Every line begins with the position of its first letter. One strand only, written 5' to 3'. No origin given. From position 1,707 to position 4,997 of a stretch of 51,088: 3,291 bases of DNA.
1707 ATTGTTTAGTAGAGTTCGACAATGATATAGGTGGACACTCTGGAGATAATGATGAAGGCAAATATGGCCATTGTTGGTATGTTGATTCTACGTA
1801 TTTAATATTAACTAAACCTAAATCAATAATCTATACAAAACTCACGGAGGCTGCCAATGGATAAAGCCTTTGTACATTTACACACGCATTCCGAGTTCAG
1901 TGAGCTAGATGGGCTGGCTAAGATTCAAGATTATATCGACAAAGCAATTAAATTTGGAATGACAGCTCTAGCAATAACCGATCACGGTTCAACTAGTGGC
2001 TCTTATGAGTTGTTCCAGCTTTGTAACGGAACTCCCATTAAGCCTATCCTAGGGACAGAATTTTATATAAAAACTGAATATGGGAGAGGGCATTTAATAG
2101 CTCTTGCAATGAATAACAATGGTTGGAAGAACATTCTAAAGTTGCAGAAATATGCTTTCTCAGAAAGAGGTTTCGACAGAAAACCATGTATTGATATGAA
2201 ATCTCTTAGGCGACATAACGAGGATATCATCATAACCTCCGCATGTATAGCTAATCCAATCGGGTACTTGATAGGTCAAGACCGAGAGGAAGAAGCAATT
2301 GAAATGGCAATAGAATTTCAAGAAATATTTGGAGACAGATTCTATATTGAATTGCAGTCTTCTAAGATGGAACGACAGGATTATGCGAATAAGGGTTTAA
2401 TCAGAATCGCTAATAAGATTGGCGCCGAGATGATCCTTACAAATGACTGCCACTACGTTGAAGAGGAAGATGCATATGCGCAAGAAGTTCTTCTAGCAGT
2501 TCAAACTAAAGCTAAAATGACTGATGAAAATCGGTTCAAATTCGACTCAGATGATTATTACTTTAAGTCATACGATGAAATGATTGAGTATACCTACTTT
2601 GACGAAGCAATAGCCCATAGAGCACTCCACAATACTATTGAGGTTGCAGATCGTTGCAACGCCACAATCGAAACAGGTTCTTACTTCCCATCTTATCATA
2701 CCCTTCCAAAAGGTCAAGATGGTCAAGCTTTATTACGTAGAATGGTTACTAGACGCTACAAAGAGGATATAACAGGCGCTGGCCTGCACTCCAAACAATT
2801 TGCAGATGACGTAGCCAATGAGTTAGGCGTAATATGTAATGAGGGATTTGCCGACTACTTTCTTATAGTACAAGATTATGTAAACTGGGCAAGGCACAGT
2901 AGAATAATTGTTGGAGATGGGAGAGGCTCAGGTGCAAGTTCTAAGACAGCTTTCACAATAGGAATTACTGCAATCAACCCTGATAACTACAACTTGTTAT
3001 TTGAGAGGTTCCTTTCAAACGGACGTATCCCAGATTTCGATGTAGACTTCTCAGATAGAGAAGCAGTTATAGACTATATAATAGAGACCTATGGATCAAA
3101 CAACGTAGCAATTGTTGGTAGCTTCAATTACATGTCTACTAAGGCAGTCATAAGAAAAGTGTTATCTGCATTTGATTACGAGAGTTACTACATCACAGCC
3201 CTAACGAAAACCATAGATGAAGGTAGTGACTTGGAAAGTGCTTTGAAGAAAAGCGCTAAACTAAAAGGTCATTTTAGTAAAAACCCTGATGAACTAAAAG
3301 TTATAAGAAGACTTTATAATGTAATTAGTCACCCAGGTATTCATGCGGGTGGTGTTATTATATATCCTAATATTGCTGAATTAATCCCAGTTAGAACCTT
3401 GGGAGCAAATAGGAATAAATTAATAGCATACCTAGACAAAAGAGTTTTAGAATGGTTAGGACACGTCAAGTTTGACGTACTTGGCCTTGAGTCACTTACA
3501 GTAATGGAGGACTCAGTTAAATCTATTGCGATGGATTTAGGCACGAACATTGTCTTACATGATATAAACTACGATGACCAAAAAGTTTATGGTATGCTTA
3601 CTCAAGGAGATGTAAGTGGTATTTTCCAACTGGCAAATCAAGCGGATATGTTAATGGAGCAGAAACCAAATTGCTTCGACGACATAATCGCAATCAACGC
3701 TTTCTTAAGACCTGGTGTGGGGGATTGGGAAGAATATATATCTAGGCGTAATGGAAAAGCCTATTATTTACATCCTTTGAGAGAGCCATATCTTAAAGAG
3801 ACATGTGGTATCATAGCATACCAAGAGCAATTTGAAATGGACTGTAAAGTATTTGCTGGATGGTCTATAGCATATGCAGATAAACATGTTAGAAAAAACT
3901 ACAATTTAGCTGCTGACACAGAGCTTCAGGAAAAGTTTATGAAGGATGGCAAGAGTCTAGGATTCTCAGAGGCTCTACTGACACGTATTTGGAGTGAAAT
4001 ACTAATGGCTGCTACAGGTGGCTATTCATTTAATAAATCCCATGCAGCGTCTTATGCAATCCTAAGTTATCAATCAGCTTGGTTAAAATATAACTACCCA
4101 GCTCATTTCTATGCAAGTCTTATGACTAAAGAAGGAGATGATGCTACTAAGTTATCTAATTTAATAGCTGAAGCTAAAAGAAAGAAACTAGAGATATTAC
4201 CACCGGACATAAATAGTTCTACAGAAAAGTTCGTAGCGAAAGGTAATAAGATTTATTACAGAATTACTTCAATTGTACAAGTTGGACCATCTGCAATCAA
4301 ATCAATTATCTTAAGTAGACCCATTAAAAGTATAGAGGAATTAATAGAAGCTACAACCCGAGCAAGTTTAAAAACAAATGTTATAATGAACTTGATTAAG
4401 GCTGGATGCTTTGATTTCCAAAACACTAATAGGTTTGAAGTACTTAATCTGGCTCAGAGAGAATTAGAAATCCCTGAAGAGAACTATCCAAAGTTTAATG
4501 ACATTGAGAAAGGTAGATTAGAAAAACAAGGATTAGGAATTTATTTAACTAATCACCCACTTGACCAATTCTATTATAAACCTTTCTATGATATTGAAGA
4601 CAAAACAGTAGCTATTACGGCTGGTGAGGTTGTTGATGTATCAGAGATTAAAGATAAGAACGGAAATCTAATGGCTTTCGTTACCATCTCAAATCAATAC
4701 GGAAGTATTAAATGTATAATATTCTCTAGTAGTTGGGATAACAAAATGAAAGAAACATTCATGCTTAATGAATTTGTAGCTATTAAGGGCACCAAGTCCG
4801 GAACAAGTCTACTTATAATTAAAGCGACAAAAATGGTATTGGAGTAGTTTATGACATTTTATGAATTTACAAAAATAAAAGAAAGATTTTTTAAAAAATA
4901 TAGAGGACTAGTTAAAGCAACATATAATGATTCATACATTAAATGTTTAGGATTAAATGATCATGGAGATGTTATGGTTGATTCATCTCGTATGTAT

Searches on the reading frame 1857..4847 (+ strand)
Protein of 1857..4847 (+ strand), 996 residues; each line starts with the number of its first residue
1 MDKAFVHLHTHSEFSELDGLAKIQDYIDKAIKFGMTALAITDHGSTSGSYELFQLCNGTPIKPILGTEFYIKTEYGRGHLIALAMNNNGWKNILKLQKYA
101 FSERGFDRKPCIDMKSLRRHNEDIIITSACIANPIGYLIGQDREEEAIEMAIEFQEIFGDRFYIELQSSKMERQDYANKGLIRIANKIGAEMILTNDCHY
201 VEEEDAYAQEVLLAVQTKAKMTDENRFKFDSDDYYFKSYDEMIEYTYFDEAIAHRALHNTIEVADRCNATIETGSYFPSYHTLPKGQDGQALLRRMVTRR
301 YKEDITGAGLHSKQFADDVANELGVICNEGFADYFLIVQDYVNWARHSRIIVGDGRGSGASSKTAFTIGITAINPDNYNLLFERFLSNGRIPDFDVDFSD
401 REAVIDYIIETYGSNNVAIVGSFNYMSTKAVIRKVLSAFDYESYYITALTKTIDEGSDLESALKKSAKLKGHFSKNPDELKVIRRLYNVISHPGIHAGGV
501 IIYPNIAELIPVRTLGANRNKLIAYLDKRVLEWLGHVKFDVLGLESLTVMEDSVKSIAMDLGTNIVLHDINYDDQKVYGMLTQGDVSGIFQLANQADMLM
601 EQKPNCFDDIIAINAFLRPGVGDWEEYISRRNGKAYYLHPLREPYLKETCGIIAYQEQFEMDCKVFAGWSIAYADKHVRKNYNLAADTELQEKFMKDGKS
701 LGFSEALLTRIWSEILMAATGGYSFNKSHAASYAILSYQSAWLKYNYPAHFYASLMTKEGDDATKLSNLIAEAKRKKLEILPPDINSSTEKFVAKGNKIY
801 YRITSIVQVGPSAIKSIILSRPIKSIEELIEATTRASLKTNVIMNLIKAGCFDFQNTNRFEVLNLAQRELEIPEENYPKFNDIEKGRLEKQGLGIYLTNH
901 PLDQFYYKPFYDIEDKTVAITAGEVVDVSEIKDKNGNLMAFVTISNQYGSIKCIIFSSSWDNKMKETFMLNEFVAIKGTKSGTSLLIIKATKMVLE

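Call 12: search_protein_families(library=phrogs, proteins=[window:1857-4847:+], max_evalue=0.00001)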
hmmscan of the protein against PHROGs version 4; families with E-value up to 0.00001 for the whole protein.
window:1857-4847:+ (996 aa): 8 families
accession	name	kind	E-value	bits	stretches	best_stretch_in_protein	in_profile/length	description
phrog_405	-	DNA, RNA and nucleotide metabolism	1.2e-247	825.9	1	3-985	42-1078/1190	DNA polymerase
phrog_11165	-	DNA, RNA and nucleotide metabolism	6.4e-85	286.7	1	312-823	37-577/782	DNA polymerase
phrog_7513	-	unknown function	2.8e-75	254.9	1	3-390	9-448/461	-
phrog_12219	-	DNA, RNA and nucleotide metabolism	3.5e-70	238.3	1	393-861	5-529/823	DNA polymerase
phrog_13169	-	DNA, RNA and nucleotide metabolism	5.4e-31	108.9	1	8-394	6-417/463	DNA polymerase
phrog_21652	-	DNA, RNA and nucleotide metabolism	9.3e-26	91.4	1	345-699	23-429/476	DNA polymerase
phrog_4335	-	unknown function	1.6e-17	64.8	1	702-801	12-108/421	-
phrog_20695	-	DNA, RNA and nucleotide metabolism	1.7e-11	44.7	1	758-859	31-135/440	DNA binding protein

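Call 13: search_dna_similar(query=window:1857-4847:+, collection=phages, mode=protein, max_rows=25)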
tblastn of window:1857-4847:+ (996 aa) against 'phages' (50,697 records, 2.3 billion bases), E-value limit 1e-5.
Records with a match: 1437; places in all: 1446; records where one place covers at least 80% of the query: 752.
Best place of each record, by identity: <60% 1437.
By first word of the organism name: Pseudomonas 302; Mycobacterium 281; Streptomyces 211; Gordonia 132; Bacillus 99; Bacteriophage 55; Staphylococcus 47; Microbacterium 36; Escherichia 31; Rhodococcus 22; and 57 more.
By host as written in the record: Mycobacterium smegmatis mc2 155 203; Pseudomonas aeruginosa 118; - 113; Pseudomonas aeruginosa PAO1 86; Streptomyces griseus ATCC 10137 81; Gordonia terrae 3612 65; Streptomyces lividans JI 1326 44; Mycobacterium smegmatis mc#155 37; and 237 more.
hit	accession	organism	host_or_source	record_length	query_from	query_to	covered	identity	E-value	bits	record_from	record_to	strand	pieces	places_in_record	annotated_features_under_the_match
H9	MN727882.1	Geobacillus phage GBK1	Geobacillus kaustophilus ATCC 8005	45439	5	995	99%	34.3%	1e-159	527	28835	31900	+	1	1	DNA polymerase III subunit alpha | PD-(D/E)XK nuclease family protein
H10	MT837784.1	Bacteriophage sp.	human fecal samples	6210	4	979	98%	33.0%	6e-152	501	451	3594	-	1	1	record has no annotation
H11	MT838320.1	Bacteriophage sp.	human fecal samples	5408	4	961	96%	33.1%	8e-138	517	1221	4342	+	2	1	record has no annotation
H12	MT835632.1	Bacteriophage sp.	human fecal samples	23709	3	981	98%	32.3%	2e-138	465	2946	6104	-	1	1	record has no annotation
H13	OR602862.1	Moorella phage MTATph1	Moorella thermoacetica DSM 103132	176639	5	994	99%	32.2%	2e-121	475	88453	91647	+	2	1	DNA polymerase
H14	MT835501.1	Bacteriophage sp.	human fecal samples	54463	4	965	97%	32.8%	5e-140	470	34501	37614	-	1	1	record has no annotation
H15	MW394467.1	Bacillus phage 268TH004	Bacillus subtilis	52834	5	994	99%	31.9%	6e-138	464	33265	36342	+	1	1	47: DnaE-like DNA polymerase III alpha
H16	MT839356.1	Bacteriophage sp.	human fecal samples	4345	4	981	98%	32.2%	6e-142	465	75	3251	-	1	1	record has no annotation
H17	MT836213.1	Bacteriophage sp.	human fecal samples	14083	4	961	96%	32.8%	6e-147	490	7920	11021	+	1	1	record has no annotation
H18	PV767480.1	Rossellomorea phage phiT1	Rossellomorea aquimaris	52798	5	986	97%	32.3%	4e-79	474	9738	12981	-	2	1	DNA polymerase III subunit alpha (x2) | hypothetical protein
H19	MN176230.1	Bacillus phage 056SW001B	Bacillus subtilis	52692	5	994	99%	31.7%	2e-137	462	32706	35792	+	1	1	47: DnaE-like DNA polymerase III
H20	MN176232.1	Bacillus phage 280BB001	Bacillus subtilis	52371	5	993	99%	31.7%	2e-137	462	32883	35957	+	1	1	47: DnaE-like DNA polymerase III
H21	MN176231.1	Bacillus phage 276BB001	Bacillus subtilis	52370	5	993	99%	31.7%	2e-137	462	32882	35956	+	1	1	47: DnaE-like DNA polymerase III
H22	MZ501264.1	Bacillus phage 274BB002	Bacillus subtilis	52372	5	993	99%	31.7%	2e-137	462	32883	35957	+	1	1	47: DnaE-like DNA polymerase III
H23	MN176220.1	Bacillus phage 019DV002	Bacillus subtilis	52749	5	994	99%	31.6%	6e-136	458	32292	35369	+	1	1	45: DnaE-like DNA polymerase III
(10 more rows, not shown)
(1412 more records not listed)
